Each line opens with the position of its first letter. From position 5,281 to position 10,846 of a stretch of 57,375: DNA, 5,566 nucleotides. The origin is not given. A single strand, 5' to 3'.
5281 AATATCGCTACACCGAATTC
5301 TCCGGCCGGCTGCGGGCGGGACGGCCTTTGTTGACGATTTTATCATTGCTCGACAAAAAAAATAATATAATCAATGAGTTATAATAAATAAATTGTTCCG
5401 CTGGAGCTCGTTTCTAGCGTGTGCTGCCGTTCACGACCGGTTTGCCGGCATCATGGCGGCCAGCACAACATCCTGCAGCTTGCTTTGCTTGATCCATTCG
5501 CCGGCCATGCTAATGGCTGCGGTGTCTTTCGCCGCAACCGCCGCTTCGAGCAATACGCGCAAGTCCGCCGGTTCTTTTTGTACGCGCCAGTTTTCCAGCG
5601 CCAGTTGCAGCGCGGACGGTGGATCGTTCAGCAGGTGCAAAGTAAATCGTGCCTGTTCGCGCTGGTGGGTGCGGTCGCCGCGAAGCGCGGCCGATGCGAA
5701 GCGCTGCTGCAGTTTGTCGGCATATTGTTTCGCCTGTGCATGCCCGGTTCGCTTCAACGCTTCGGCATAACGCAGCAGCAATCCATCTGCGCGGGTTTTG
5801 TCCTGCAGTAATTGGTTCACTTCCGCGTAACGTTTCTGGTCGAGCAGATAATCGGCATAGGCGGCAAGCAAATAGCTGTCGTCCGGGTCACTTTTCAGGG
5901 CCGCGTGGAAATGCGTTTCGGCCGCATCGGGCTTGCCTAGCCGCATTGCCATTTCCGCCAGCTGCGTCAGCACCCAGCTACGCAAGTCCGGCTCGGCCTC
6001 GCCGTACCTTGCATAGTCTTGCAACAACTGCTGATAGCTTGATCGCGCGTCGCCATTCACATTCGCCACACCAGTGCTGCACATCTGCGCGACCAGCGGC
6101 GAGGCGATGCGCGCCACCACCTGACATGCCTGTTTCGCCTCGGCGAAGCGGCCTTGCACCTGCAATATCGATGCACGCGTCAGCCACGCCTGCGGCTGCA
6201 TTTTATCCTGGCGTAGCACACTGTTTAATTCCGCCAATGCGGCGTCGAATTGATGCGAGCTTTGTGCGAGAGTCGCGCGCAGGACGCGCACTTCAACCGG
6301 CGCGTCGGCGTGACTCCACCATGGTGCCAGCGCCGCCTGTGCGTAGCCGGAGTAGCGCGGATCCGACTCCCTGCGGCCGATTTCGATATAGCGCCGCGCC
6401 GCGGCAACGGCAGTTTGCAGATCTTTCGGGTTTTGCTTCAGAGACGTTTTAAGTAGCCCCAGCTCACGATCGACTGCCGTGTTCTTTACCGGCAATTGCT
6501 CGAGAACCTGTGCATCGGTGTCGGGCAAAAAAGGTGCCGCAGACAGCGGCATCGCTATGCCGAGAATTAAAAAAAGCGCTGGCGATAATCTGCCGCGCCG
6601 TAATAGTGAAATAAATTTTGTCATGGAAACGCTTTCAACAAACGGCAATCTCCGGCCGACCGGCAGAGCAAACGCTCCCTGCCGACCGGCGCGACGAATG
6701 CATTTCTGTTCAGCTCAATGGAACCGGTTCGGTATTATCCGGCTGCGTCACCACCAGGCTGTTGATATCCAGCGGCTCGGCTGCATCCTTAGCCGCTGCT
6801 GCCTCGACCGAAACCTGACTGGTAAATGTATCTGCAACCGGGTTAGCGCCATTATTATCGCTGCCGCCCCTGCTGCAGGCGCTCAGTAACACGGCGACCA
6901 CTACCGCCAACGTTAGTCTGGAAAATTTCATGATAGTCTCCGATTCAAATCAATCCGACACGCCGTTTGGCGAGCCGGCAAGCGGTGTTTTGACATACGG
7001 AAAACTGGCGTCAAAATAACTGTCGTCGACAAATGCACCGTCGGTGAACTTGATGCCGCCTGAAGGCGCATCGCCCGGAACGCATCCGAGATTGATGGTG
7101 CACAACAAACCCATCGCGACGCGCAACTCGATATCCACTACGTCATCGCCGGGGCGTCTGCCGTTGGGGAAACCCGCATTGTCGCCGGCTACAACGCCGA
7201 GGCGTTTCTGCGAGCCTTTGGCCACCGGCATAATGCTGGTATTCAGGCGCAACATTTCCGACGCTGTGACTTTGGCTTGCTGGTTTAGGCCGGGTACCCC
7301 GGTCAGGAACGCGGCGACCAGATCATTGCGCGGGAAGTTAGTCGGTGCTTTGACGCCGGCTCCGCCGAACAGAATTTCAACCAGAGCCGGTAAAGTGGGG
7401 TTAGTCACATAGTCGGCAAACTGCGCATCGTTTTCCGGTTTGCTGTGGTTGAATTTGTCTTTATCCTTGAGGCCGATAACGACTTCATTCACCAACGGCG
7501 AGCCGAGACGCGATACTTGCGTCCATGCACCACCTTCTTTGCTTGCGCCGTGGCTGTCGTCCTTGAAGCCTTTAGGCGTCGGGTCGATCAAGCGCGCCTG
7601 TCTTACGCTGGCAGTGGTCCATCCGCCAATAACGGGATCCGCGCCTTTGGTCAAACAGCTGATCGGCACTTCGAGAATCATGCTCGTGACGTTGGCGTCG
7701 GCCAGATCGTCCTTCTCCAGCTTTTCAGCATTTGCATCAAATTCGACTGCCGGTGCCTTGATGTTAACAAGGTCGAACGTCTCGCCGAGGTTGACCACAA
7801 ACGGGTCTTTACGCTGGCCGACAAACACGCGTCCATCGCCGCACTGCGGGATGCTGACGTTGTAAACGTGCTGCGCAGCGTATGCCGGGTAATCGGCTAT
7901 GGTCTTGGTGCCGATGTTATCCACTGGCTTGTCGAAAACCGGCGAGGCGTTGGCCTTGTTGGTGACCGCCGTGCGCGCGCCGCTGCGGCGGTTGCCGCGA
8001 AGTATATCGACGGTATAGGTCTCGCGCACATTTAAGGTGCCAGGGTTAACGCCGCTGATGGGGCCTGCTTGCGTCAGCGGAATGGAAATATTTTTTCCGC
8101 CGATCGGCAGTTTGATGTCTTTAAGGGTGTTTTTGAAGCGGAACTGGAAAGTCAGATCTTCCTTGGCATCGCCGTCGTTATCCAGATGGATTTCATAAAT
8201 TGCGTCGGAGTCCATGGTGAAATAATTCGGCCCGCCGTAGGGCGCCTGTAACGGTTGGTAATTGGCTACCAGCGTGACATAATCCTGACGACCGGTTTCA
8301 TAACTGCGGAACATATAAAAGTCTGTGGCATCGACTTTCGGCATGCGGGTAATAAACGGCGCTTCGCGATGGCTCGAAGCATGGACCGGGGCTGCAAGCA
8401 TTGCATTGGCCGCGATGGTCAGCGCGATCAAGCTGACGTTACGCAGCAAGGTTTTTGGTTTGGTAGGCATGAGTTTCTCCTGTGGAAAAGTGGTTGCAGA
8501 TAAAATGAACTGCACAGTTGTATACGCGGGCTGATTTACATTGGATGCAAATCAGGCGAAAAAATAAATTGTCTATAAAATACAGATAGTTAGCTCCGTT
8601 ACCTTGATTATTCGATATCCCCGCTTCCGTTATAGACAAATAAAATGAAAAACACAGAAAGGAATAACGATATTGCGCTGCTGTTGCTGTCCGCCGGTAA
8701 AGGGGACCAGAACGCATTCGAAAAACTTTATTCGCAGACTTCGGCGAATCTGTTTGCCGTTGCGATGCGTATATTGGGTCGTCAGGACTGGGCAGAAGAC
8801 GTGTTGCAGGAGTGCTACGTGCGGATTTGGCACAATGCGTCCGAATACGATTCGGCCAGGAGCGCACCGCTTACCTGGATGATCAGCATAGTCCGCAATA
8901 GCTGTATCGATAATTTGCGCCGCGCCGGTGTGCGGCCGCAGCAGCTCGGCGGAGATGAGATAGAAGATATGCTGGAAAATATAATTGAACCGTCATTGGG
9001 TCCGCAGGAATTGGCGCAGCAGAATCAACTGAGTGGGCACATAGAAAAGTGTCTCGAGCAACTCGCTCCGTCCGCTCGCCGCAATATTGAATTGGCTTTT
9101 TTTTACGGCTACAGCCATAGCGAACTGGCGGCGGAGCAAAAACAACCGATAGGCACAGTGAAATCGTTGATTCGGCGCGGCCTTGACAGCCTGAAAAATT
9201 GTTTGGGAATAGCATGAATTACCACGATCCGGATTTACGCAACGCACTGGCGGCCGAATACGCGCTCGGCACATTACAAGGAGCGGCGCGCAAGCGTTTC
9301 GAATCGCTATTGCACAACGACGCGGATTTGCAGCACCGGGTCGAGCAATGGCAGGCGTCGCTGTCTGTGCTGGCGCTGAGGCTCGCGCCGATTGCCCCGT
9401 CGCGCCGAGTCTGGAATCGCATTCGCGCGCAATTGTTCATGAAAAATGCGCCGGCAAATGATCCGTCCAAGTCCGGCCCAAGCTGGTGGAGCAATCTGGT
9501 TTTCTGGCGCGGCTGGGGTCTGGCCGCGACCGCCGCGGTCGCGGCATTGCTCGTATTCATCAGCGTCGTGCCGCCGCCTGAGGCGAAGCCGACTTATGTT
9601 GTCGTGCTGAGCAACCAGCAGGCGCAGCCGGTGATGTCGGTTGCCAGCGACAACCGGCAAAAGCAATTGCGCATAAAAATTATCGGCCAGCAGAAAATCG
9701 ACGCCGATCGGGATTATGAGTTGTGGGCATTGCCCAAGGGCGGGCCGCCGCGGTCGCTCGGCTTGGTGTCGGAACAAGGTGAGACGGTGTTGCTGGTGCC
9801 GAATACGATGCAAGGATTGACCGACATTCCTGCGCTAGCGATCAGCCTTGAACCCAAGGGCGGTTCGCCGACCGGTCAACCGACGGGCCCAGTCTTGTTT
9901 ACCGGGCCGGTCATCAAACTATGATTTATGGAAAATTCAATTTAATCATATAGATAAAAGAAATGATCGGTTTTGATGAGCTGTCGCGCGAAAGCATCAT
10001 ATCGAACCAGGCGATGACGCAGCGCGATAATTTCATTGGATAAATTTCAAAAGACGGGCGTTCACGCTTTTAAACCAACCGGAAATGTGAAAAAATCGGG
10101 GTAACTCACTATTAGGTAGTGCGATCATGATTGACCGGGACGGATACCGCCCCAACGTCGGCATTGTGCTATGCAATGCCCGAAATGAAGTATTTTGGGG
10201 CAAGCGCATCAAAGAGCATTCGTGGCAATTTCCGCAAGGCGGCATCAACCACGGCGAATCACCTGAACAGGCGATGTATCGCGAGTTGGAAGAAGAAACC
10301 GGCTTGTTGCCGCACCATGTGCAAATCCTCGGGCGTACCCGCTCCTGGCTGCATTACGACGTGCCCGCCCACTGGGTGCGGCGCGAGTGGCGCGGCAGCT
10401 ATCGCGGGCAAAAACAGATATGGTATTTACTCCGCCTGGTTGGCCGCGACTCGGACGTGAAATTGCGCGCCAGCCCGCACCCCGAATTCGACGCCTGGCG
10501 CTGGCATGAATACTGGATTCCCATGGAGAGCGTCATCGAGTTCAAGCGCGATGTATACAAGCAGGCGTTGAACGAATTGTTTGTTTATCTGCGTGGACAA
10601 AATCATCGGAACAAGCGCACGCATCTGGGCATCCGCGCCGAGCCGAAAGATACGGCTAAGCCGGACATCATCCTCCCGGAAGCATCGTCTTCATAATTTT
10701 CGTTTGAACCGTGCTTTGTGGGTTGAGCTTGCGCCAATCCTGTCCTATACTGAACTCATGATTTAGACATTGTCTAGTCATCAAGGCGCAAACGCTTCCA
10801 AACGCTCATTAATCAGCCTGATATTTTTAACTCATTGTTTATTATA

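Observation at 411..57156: Dispersed AT-rich 24-30 nt repeat family at gene junctions, built around an IHF-type core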

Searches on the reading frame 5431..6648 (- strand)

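Call 9: search_protein_families(library=pfam, proteins=[window:5431-6648:-])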
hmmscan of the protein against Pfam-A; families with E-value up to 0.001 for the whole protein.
window:5431-6648:- (405 aa): 9 families
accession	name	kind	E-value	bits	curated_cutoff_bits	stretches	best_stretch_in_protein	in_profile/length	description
PF13432.12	TPR_16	-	4.7e-10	40.2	32.7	2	230-276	3-49/65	Tetratricopeptide repeat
PF07719.23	TPR_2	-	1.8e-09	37.4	27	1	227-257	4-34/34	Tetratricopeptide repeat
PF14559.12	TPR_19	-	5.7e-09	36.6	25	2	131-180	4-53/68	Tetratricopeptide repeat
PF00515.34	TPR_1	-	1.3e-08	34.7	27.8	0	226-257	3-34/34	Tetratricopeptide repeat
PF13428.12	TPR_14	-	4.4e-07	30.4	23.5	1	226-266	3-43/44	Tetratricopeptide repeat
PF13429.12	TPR_15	-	1.6e-05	24.9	26.2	1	205-303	129-229/280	Tetratricopeptide repeat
PF13431.12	TPR_17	-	2.5e-05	24.6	24.4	0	250-276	5-31/34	Tetratricopeptide repeat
PF13181.12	TPR_8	-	7.1e-05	23.1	25.7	0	227-257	4-34/34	Tetratricopeptide repeat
PF13424.12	TPR_12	-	0.00075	20.1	30.1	0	200-252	21-73/77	Tetratricopeptide repeat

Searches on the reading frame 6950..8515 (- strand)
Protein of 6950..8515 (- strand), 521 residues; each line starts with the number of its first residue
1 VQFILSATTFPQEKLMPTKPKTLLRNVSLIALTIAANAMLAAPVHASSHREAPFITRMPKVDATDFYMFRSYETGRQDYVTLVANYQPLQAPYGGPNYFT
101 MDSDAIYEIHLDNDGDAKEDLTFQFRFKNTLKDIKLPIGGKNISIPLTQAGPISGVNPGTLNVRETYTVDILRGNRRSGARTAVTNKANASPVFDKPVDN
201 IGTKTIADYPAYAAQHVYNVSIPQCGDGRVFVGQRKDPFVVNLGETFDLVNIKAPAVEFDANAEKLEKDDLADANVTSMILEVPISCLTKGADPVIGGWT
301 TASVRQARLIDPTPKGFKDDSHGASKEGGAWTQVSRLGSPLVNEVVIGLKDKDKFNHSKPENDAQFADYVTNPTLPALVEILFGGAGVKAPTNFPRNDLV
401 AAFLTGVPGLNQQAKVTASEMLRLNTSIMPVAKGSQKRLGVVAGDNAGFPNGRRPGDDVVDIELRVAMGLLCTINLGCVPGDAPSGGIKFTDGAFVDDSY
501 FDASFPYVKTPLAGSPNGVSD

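Call 9: search_protein_families(library=pfam, proteins=[window:6950-8515:-])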
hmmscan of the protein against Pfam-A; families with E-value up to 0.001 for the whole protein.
window:6950-8515:- (521 aa): 1 family
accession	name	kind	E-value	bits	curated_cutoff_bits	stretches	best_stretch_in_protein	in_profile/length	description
PF14224.11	DUF4331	-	3.3e-157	524.5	27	1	47-511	1-421/421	Domain of unknown function (DUF4331)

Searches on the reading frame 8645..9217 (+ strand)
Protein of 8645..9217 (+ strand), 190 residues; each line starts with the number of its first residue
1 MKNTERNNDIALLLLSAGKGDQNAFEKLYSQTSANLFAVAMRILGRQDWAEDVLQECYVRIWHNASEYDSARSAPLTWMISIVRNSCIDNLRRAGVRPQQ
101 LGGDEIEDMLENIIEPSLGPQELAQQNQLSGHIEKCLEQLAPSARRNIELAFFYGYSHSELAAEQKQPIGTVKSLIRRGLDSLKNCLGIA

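Call 9: search_protein_families(library=pfam, proteins=[window:8645-9217:+])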
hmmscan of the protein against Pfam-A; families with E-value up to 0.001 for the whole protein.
window:8645-9217:+ (190 aa): 4 families
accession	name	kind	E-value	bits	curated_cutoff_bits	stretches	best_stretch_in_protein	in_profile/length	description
PF04542.20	Sigma70_r2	-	4.1e-17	62.2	24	1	28-95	1-69/71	Sigma-70 region 2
PF07638.17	Sigma70_ECF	-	1e-08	35.7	21.1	1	8-171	2-167/185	ECF sigma factor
PF08281.18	Sigma70_r4_2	-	2.8e-08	33.7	25.7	1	133-181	4-52/54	Sigma-70, region 4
PF04545.22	Sigma70_r4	-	1.3e-07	31.4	24.1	1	136-184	1-49/50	Sigma-70, region 4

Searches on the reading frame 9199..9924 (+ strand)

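Call 9: search_protein_families(library=pfam, proteins=[window:9199-9924:+])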
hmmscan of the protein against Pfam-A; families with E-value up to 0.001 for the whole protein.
window:9199-9924:+ (241 aa): 1 family
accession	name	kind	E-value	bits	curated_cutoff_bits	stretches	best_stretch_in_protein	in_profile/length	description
PF10099.14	RskA_C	-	1.1e-25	90.9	29.4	1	109-232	2-135/135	Anti-sigma-K factor rskA, C-terminal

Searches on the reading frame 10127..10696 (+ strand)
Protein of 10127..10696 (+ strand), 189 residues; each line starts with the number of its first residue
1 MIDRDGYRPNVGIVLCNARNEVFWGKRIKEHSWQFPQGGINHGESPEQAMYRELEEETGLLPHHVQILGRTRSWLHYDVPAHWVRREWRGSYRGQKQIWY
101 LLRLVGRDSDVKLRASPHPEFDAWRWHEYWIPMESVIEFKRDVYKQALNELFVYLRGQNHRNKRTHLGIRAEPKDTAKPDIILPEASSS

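Call 9: search_protein_families(library=pfam, proteins=[window:10127-10696:+])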
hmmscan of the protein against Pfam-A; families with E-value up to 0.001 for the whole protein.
window:10127-10696:+ (189 aa): 1 family
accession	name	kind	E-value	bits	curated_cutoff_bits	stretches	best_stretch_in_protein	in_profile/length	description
PF00293.34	NUDIX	-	4.2e-23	82.3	21.1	1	7-136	2-118/134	NUDIX domain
